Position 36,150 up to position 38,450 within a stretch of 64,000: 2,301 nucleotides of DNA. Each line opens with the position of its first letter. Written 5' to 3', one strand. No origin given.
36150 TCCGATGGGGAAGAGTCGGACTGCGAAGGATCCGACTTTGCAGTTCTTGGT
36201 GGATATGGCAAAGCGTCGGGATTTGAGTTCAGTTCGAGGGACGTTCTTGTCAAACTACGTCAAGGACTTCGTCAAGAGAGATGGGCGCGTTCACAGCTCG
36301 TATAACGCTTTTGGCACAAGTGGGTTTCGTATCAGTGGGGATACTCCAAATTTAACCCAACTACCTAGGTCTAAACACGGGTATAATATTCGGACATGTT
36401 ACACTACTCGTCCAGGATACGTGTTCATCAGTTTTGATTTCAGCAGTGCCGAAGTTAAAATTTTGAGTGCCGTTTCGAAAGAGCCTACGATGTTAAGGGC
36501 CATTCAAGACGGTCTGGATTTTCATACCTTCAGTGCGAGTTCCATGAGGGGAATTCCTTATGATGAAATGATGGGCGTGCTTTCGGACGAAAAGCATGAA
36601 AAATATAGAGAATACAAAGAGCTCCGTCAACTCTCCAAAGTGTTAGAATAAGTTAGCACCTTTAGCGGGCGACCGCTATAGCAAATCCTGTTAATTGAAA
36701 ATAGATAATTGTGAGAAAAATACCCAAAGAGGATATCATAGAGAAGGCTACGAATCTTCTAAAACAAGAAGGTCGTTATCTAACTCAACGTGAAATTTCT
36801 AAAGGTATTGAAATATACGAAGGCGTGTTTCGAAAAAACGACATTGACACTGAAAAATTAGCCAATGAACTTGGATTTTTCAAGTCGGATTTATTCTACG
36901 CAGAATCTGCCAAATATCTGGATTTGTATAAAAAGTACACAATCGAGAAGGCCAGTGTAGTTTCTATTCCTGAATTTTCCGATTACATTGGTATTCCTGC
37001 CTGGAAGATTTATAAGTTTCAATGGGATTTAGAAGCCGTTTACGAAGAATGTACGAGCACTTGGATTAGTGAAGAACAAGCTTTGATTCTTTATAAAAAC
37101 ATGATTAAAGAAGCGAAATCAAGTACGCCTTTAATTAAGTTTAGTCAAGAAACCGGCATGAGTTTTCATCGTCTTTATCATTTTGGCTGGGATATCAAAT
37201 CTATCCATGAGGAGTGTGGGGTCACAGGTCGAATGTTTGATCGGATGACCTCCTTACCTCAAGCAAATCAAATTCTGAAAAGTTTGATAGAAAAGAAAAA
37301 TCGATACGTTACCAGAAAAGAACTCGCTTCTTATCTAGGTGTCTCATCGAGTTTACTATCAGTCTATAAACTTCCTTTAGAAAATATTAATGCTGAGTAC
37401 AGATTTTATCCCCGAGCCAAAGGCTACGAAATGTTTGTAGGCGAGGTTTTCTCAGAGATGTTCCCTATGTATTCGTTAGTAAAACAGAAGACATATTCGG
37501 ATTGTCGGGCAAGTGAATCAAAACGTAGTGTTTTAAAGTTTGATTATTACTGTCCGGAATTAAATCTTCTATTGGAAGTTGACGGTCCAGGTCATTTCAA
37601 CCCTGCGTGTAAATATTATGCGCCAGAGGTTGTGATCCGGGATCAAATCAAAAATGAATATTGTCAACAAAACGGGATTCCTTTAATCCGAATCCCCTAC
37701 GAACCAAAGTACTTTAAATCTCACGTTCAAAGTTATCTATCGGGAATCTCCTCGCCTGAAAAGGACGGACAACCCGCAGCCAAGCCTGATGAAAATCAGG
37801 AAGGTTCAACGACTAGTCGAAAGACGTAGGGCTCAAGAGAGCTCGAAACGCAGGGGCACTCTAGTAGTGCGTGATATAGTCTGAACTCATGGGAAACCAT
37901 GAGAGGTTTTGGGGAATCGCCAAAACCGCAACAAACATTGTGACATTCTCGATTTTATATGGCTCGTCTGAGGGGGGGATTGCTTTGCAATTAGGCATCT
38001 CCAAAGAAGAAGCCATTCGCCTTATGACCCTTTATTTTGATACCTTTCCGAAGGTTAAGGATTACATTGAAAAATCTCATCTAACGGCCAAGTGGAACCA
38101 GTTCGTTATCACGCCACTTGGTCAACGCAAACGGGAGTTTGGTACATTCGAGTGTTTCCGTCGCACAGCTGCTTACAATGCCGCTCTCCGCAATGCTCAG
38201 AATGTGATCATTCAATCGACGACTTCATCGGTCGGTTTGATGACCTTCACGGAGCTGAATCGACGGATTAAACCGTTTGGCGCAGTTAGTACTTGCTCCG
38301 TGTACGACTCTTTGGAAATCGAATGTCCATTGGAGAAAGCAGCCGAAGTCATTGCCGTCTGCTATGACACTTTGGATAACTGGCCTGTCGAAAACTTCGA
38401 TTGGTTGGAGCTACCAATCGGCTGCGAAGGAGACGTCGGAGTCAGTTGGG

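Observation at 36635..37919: Intron-like insertion at DNA polymerase motif B carrying a PD-(D/E)xK homing-endonuclease ORF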

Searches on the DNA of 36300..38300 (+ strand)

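Call 3: search_rna_families(source=window, start=36300, end=38300, threshold=evalue, max_evalue=10, show_alignments=3)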
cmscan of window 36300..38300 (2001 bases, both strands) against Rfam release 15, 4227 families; matches with E-value up to 10: 1.
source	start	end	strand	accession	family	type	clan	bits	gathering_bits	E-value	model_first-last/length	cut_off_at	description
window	37652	37903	+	RF00028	Intron_gpI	Intron;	-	39.1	50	6e-08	1-253/253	no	Group I catalytic intron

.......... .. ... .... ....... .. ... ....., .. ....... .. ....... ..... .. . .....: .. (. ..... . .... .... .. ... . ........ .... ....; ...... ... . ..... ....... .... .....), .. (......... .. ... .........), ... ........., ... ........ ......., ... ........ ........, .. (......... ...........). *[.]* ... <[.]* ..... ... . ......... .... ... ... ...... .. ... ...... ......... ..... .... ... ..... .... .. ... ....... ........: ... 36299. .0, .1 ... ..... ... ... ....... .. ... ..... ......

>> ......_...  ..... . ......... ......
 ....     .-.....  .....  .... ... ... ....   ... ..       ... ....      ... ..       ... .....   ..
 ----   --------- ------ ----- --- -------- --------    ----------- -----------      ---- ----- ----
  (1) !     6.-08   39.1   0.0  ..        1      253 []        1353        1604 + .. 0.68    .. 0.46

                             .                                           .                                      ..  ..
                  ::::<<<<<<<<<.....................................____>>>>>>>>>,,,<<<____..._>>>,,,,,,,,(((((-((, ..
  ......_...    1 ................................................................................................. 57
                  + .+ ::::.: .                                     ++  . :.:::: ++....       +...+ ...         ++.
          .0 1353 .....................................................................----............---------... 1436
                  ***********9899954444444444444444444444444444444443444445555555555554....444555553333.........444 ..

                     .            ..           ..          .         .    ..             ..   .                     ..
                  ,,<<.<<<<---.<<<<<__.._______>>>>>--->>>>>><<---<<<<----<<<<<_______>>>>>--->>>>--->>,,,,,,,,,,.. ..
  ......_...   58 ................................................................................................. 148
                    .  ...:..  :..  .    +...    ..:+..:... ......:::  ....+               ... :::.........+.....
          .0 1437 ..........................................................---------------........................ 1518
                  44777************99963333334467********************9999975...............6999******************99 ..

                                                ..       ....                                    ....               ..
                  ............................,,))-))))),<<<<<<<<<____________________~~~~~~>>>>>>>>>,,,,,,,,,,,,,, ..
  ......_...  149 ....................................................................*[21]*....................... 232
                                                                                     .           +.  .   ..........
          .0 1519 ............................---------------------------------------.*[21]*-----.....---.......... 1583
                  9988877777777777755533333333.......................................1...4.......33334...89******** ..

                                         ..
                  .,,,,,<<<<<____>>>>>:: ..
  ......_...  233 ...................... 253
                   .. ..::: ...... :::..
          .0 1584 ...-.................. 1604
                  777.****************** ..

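Call 62: search_rna_families(sources=[L051, L052, L001, L006], threshold=evalue, max_evalue=0.01)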
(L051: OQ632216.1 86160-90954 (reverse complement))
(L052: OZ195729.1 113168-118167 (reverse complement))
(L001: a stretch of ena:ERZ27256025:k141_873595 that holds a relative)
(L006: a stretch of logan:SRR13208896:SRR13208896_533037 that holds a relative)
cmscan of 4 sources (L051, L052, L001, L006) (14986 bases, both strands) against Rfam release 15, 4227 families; matches with E-value up to 0.01: 4.
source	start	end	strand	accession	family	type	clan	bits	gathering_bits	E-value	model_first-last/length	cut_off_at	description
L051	2428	2699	+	RF00028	Intron_gpI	Intron;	-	58.9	50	5e-13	1-253/253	no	Group I catalytic intron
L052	2402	2920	+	RF00028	Intron_gpI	Intron;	-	45.3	50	5.9e-09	1-253/253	no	Group I catalytic intron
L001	1309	1543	+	RF00028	Intron_gpI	Intron;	-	44.7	50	9.4e-09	1-253/253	no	Group I catalytic intron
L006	1376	1582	+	RF00028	Intron_gpI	Intron;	-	38.1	50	8.9e-07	1-253/253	no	Group I catalytic intron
